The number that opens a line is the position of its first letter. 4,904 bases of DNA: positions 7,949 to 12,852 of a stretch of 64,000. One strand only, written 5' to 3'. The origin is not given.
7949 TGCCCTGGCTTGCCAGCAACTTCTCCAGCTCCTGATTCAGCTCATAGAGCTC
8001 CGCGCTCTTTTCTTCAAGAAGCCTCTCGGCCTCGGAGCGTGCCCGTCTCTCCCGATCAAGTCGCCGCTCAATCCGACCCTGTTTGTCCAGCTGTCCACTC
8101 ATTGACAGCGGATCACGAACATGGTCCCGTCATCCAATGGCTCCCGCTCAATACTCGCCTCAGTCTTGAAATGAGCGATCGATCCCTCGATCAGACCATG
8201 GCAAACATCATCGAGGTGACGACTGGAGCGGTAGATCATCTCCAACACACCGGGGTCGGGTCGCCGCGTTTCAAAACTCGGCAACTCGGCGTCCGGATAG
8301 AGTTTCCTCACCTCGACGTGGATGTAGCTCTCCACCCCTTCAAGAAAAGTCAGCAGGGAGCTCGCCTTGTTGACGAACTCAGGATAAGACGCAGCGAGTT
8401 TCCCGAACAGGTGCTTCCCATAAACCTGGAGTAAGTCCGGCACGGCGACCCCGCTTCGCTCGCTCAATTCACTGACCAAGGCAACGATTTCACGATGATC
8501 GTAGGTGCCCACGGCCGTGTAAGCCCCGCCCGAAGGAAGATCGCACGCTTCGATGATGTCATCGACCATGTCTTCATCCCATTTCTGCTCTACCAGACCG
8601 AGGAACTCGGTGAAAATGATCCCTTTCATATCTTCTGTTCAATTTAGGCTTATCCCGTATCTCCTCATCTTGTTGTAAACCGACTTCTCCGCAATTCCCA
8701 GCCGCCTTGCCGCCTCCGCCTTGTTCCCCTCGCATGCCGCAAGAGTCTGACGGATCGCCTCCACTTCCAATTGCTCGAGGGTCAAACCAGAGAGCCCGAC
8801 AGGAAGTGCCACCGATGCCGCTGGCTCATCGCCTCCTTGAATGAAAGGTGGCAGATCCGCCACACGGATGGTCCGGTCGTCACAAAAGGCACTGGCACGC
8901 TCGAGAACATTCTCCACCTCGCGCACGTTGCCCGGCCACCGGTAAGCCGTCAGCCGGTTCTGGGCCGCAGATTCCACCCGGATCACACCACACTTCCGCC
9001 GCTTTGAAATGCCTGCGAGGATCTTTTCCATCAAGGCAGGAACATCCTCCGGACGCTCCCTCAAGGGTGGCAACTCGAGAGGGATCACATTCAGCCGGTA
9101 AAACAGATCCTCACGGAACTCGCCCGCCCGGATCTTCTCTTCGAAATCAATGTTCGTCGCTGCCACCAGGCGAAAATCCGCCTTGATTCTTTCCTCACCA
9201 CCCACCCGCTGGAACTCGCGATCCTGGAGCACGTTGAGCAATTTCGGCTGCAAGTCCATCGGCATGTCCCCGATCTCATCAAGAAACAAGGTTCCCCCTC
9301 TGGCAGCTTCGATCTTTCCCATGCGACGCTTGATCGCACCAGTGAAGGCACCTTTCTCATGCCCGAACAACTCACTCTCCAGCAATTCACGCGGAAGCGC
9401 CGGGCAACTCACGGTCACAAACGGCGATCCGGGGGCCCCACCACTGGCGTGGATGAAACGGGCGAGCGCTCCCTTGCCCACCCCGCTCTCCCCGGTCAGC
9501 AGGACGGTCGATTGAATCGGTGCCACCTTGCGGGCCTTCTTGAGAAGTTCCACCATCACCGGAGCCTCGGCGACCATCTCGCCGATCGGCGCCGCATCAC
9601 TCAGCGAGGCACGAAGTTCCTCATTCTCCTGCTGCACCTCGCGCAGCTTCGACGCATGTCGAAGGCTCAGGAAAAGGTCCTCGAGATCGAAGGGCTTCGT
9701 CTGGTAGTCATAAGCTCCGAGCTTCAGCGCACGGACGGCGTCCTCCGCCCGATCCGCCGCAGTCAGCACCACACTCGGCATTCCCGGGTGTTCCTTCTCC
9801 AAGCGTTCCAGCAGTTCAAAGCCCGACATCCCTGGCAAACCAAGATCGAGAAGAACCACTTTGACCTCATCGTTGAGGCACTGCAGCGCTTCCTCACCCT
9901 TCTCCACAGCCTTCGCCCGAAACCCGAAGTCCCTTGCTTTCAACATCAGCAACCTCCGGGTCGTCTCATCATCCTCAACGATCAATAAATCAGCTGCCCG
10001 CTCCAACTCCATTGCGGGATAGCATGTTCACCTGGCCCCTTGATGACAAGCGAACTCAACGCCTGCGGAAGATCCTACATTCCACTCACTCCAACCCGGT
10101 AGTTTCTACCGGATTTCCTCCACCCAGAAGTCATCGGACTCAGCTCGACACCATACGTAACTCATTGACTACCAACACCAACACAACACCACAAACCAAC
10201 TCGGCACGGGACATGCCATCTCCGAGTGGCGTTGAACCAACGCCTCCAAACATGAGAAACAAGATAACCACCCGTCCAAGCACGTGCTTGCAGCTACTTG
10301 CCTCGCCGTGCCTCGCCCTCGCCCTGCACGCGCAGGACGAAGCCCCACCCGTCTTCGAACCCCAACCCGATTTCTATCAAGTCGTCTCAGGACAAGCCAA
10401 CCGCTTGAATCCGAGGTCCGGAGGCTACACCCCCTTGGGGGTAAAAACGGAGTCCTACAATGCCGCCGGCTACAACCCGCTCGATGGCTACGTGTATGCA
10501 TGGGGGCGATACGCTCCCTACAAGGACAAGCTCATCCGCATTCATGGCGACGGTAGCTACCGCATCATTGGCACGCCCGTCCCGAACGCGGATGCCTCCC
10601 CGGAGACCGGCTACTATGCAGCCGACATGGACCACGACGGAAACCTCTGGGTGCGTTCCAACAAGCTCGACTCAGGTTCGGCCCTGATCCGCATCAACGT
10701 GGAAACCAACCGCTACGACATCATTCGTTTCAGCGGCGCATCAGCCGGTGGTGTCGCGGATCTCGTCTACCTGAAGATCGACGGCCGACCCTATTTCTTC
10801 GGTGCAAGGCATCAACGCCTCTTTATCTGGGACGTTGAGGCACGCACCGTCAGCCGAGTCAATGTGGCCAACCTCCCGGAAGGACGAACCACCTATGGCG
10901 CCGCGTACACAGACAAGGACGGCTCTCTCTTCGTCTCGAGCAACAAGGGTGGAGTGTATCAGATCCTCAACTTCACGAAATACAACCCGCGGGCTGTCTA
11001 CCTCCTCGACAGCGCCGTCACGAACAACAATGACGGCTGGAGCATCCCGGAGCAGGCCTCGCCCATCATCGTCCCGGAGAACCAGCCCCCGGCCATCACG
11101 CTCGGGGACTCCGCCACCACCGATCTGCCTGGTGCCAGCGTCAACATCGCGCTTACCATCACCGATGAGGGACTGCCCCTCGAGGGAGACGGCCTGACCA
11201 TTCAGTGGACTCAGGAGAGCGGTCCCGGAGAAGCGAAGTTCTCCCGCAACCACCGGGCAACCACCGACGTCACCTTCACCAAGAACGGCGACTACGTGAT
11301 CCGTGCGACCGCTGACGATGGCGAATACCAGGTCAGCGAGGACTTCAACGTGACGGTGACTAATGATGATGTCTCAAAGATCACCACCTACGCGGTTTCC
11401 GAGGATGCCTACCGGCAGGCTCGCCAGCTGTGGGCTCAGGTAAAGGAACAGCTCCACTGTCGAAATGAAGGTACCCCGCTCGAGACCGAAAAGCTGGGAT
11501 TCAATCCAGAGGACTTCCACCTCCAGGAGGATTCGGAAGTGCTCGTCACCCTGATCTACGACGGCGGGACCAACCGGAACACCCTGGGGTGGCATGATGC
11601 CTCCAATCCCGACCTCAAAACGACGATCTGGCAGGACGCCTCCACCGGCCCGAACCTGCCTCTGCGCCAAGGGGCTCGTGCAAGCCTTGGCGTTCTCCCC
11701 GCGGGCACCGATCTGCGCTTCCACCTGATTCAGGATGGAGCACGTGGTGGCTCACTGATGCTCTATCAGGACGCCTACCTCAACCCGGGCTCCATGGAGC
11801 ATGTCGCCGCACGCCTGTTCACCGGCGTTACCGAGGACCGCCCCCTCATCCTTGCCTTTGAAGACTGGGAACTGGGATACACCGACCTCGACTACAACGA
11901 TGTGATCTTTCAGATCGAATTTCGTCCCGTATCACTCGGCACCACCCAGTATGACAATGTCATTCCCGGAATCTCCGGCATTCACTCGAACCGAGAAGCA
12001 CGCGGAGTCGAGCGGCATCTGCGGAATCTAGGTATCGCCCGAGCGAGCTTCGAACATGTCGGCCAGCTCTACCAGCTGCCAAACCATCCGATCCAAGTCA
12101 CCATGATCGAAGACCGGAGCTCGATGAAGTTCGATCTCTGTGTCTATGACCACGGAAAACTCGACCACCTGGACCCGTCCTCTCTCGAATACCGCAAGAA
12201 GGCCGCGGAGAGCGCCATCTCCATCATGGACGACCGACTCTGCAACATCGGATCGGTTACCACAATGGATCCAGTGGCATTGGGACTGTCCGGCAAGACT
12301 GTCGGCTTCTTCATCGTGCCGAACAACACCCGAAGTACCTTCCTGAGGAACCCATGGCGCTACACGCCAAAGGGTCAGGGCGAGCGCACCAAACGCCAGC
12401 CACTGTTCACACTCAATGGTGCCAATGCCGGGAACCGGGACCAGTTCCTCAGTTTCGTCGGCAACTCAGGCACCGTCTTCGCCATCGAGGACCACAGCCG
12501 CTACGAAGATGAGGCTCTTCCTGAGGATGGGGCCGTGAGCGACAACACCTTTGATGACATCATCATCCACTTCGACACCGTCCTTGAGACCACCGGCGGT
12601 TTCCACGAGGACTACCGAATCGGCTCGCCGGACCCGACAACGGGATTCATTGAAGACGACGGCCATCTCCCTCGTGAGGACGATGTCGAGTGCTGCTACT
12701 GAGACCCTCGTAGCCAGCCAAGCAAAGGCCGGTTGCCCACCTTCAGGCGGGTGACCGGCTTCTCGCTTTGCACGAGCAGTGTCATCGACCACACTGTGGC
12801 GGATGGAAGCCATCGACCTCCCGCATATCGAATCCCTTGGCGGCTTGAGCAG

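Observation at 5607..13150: Self-contained NO-sensing LuxO/LuxU-like phosphorelay: sigma-54 RR - H-NOX - cytoplasmic hybrid HK in one operon, with an orphan Hpt 2.7 kb away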

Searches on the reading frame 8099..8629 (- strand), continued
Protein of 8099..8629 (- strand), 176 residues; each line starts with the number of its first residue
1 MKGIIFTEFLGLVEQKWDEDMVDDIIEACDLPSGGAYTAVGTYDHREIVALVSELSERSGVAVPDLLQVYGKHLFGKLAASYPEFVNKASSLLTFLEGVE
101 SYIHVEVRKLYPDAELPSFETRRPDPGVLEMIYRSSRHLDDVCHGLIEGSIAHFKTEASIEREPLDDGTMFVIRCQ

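Call 80: find_homologous_proteins(query=L007:5550-6959:-, max_evalue=1e-20)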
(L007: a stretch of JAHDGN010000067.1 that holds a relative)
Query L007:5550-6959:- (470 aa): 5823 proteins with E <= 1e-20 among 8000 candidates; the best 120 are listed.
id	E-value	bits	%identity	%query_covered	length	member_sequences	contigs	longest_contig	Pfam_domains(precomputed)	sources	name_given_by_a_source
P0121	0.0e+0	1056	100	100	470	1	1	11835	PF00072.31,PF00535.33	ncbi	-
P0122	1.7e-242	823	76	100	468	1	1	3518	PF00072.31,PF00535.33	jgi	jgi:glycosyltransferase involved in cell wall biosynthesis/ActR/RegA family two-component response r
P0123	1.5e-241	820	77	98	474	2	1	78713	PF00072.31,PF00535.33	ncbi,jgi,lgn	-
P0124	1.5e-239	813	77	99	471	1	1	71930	PF00072.31,PF00535.33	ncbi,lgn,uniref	ncbi:glycosyltransferase [Rubritalea sp.]|uniref:glycosyltransferase family 2 protein n=1 Tax=Rubrit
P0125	2.3e-229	780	73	99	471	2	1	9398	PF10111.15,PF00072.31,PF00535.33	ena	-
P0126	4.6e-223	759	71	100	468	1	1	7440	PF00072.31,PF00535.33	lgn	-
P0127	1.2e-222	758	71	99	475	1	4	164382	PF10111.15,PF00072.31,PF00535.33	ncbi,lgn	ncbi:MAG: glycosyltransferase [Akkermansiaceae bacterium]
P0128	3.3e-221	753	71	99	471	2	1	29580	PF10111.15,PF00072.31,PF00535.33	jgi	-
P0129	3.8e-221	753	71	100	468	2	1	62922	PF00072.31,PF00535.33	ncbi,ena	-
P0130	2.3e-220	750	71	100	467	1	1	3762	PF00072.31,PF00535.33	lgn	-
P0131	4.7e-219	746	69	99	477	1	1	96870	PF10111.15,PF13641.13,PF00072.31,PF00535.33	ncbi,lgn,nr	ncbi:MAG: glycosyltransferase [Verrucomicrobiota bacterium JB023]|nr:glycosyltransferase [Verrucomic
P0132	8.5e-219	745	70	99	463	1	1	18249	PF00072.31,PF00535.33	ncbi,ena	-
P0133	1.1e-218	744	70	98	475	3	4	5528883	PF00072.31,PF00535.33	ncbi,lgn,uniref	ncbi:glycosyltransferase [Roseibacillus persicicus]|uniref:glycosyltransferase n=1 Tax=Roseibacillus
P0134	4.6e-218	742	70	97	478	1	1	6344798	PF00072.31,PF00535.33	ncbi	ncbi:glycosyltransferase [Verrucomicrobiaceae bacterium 227]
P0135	2.2e-217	740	70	99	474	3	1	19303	PF00072.31,PF00535.33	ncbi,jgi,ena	-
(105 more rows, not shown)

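Call 81: find_encoding_contigs(protein=P0134, flank=10000, max_places=1)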
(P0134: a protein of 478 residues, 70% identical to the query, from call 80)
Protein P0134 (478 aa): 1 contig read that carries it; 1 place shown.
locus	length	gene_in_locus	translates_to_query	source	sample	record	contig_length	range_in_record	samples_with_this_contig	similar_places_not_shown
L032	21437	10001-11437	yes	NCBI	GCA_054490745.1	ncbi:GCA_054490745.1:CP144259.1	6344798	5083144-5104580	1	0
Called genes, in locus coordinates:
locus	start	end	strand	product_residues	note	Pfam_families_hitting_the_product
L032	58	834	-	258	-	PF01138:RNase_PH, PF03725:RNase_PH_C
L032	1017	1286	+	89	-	PF00253:Ribosomal_S14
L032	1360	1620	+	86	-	PF09723:Zn_ribbon_8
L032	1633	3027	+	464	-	PF01595:CNNM, PF00571:CBS (faint), PF03471:CorC_HlyC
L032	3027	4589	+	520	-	PF28550:DUF8436, PF00890:FAD_binding_2 (faint), PF01134:GIDA (faint), PF03486:HI0933_like (faint), PF07992:Pyr_redox_2 (faint), PF12831:FAD_oxidored (faint), PF01266:DAO (weak), PF21688:FAD-depend_C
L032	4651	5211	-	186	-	PF08207:EFP_N, PF01132:EFP, PF09285:Elong-fact-P_C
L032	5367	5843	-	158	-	PF00710:Asparaginase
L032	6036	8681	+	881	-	-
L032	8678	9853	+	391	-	PF16401:DUF5009 (weak)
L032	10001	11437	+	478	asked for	PF00535:Glycos_transf_2, PF00072:Response_reg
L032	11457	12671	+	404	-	PF13439:Glyco_transf_4, PF13579:Glyco_trans_4_4, PF20706:GT4-conflict (weak), PF00534:Glycos_transf_1, PF13692:Glyco_trans_1_4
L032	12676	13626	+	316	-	PF03706:LPG_synthase_TM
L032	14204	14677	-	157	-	PF07883:Cupin_2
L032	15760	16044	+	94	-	-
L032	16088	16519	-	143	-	-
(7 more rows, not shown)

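Call 82: find_encoding_contigs(protein=P0124, flank=10000, max_places=1)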
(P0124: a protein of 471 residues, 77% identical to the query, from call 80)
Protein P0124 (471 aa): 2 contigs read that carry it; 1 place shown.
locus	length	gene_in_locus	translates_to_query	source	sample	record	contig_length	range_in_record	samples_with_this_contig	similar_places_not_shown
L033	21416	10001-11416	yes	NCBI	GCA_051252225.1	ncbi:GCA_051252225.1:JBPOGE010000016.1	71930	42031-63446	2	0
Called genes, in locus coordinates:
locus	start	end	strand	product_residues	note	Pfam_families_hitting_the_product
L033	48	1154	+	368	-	PF00180:Iso_dh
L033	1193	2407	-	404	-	PF03825:Nuc_H_symport, PF07690:MFS_1 (faint), PF12832:MFS_1_like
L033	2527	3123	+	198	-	-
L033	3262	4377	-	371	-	PF18306:LDcluster4, PF03641:Lysine_decarbox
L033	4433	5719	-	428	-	PF03983:SHD1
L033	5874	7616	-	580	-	PF00258:Flavodoxin_1, PF00667:FAD_binding_1, PF00175:NAD_binding_1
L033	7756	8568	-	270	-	PF00106:adh_short, PF08659:KR, PF13561:adh_short_C2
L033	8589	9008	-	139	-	PF22091:DUF6941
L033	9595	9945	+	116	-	PF01627:Hpt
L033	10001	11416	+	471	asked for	PF00535:Glycos_transf_2, PF00072:Response_reg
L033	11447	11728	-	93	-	-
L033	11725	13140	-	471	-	-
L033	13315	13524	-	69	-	PF25583:WCX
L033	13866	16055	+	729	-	PF11398:DUF2813 (faint), PF13175:AAA_15, PF13304:AAA_21 (faint), PF20469:OLD-like_TOPRIM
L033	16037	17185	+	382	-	PF00580:UvrD-helicase, PF13245:AAA_19, PF13604:AAA_30 (faint), PF00580:UvrD-helicase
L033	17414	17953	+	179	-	PF13361:UvrD_C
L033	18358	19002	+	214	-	PF10544:T5orf172, PF13455:MUG113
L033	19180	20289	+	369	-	-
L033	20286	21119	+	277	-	-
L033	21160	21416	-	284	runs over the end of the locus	PF05552:MS_channel_1st_1 (weak), PF00924:MS_channel_2nd, PF21082:MS_channel_3rd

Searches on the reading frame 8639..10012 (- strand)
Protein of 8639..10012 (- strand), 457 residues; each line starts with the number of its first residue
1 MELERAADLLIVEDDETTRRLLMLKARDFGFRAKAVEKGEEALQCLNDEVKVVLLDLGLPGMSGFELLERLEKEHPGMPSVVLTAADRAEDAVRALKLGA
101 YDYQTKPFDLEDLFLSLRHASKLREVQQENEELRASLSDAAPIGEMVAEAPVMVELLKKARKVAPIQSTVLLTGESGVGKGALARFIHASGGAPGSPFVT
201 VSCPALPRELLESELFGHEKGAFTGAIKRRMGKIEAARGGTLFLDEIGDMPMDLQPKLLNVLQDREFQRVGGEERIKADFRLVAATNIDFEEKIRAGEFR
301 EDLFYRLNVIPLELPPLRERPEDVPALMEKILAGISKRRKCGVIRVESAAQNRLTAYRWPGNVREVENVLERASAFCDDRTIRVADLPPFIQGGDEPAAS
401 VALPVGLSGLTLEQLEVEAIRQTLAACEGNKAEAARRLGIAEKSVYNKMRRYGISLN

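Call 3: search_protein_families(library=pfam, proteins=[window:8639-10012:-], max_evalue=0.01)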
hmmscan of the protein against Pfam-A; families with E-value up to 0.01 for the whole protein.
window:8639-10012:- (457 aa): 11 families
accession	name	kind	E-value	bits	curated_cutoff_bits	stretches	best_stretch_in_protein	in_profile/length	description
PF00158.32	Sigma54_activat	-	1.5e-65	220.4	20.2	1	147-312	2-167/168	Sigma-54 interaction domain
PF00072.30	Response_reg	-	1.4e-23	83.6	30.2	1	10-115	2-108/111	Response regulator receiver domain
PF25601.1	AAA_lid_14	-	8.9e-21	74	27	1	318-398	1-81/87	AAA+ ATPase lid domain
PF14532.12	Sigma54_activ_2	-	3.1e-18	66.8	25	1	148-317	2-138/138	Sigma-54 interaction domain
PF02954.25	HTH_8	-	2.5e-12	46.8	22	1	411-452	1-42/42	Bacterial regulatory protein, Fis family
PF07728.20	AAA_5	-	8.3e-10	39.3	22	1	170-287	2-122/139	AAA domain (dynein-related subfamily)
PF00004.35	AAA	-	2.6e-05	25.1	21.2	1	170-288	1-110/131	ATPase family associated with various cellular activities (AAA)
PF01078.27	Mg_chelatase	-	8.4e-05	22.5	20.3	1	225-287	93-157/207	Magnesium chelatase, subunit ChlI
PF18024.7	HTH_50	-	0.00066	19.7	27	1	434-455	29-50/50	Helix-turn-helix domain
PF13191.12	AAA_16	-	0.00077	20.4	32.6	1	155-206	14-63/167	AAA ATPase domain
PF20720.3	nSTAND3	-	0.0063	16.7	27.2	0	154-187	4-37/155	Novel STAND NTPase 3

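Call 4: search_protein_families(library=ncbifam, proteins=[window:8639-10012:-], max_evalue=0.01)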
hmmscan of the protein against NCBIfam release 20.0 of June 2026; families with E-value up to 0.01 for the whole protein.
window:8639-10012:- (457 aa): 119 families (the best 25 are shown)
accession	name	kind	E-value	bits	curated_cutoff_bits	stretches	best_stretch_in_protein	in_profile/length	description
NF008469.0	PRK11361.1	equivalog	2e-129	432.3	714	1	7-455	5-457/461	acetoacetate metabolism transcriptional regulator AtoC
TIGR01818.1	ntrC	equivalog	5.9e-118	394.6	558.6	1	10-449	2-460/463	nitrogen regulation protein NR(I)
TIGR02915.1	PEP_resp_reg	equivalog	1.4e-115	386.7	502.6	1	9-454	1-444/445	PEP-CTERM-box response regulator transcription factor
NF011695.0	PRK15115.1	equivalog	1.3e-100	337.3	763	1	4-453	4-437/445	two-component system response regulator GlrR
NF007689.0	PRK10365.1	equivalog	4.5e-99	332.2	760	1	7-451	6-441/441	sigma-54-dependent response regulator transcription factor ZraR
TIGR01817.1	nifA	equivalog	4.7e-98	329.3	528.85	1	130-386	182-437/534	nif-specific transcriptional activator NifA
NF041552.1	TF_PrdR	equivalog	2.6e-97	326.5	795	1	131-453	256-577/577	sigma-54 dependent transcriptional regulator PrdR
NF041946.1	LuxO_transreg_Vib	equivalog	1.7e-95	320.5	800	1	27-392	17-381/463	quorum-sensing sigma-54 dependent transcriptional regulator LuxO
NF008176.1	PRK10923.1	equivalog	4.8e-95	318.9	620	1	9-397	6-391/469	nitrogen regulation protein NR(I)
NF049963.1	RespRegFlgRCampy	domain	2.2e-93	313.4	750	1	9-453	3-428/429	fla regulon two-component system response regulator FlgR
NF050807.1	TransRegFlbDCaul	equivalog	3.6e-93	312.9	750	1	30-452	24-438/454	sigma-54-dependent transcriptional regulator FlbD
NF051870.1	NAssimRespRegNtrX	equivalog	1.2e-92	311.2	600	1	6-454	1-452/452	nitrogen assimilation response regulator NtrX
NF003451.0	PRK05022.1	equivalog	2.1e-88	297.3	476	1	121-454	166-510/512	nitric oxide reductase transcriptional regulator NorR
NF038308.1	RNA_repair_RtcR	equivalog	6.3e-87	292.6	650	1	137-453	173-517/530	RNA repair transcriptional activator RtcR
NF011958.0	PRK15429.1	equivalog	9.7e-84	282.2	830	1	127-455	361-687/692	formate hydrogenlyase transcriptional activator FlhA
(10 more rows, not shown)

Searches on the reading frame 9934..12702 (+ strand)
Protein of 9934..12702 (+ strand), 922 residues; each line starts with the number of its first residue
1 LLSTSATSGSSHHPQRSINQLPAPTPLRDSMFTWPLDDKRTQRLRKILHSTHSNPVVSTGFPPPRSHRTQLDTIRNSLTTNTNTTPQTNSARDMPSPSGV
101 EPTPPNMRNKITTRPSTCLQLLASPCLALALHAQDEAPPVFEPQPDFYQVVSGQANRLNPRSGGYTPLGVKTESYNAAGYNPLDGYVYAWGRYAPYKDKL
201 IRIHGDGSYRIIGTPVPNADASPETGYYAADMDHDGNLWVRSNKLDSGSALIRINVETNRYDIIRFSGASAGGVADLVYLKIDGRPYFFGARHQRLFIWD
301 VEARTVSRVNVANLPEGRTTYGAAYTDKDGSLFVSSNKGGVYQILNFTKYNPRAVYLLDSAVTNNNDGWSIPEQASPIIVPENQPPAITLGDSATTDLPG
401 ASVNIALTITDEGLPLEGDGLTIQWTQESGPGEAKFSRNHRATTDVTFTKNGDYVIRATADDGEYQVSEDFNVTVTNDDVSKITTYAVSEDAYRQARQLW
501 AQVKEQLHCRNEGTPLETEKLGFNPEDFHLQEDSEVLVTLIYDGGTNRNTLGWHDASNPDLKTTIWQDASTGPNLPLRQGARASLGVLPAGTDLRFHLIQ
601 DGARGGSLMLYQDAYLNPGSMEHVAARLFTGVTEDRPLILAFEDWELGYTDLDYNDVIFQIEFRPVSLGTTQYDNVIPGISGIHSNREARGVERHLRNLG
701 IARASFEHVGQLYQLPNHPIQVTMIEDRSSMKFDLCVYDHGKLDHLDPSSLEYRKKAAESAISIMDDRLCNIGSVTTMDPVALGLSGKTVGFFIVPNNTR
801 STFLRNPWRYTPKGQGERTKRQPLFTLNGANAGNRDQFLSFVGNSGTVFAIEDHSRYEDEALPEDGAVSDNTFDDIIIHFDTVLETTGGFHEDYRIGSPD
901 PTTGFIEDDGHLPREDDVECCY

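Call 3: search_protein_families(library=pfam, proteins=[window:9934-12702:+], max_evalue=0.01)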
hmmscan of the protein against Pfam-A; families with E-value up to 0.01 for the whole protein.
window:9934-12702:+ (922 aa): 4 families
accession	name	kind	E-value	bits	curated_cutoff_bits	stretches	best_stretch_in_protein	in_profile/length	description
PF21959.2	DUF6923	-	3.6e-25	89.6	27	1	164-372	25-233/234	Repeat of unknown function (DUF6923)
PF13448.11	DUF4114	-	3.2e-20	73.3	27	2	588-663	1-84/85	Domain of unknown function (DUF4114)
PF22352.2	K319L-like_PKD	-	3.6e-06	27.3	27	1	391-475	2-84/84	K319L-like, PKD domain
PF00801.26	PKD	-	0.0045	17.4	23.5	0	410-475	24-80/80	PKD domain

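Call 4: search_protein_families(library=ncbifam, proteins=[window:9934-12702:+], max_evalue=0.01)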
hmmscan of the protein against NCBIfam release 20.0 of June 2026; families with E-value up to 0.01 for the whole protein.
window:9934-12702:+ (922 aa): 2 families
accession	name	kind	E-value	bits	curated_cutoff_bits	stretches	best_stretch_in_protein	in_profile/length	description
NF041578.1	betaarabinsidaseHypBA2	equivalog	4.1e-12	44.4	3200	1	382-498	1041-1156/1709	beta-L-arabinobiosidase HypBA2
NF038112.1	myxo_dep_M36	subfamily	0.0014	15.8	1500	1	368-485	1271-1385/1604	myxosortase-dependent M36 family metallopeptidase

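Call 59: search_protein_families(library=ncbifam, proteins=[window:10252-12702:+], max_evalue=0.00001)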
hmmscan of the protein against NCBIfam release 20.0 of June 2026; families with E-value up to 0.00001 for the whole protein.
window:10252-12702:+ (816 aa): 1 family
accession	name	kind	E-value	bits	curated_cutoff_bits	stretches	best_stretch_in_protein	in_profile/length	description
NF041578.1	betaarabinsidaseHypBA2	equivalog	3.5e-12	44.6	3200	1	276-392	1041-1156/1709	beta-L-arabinobiosidase HypBA2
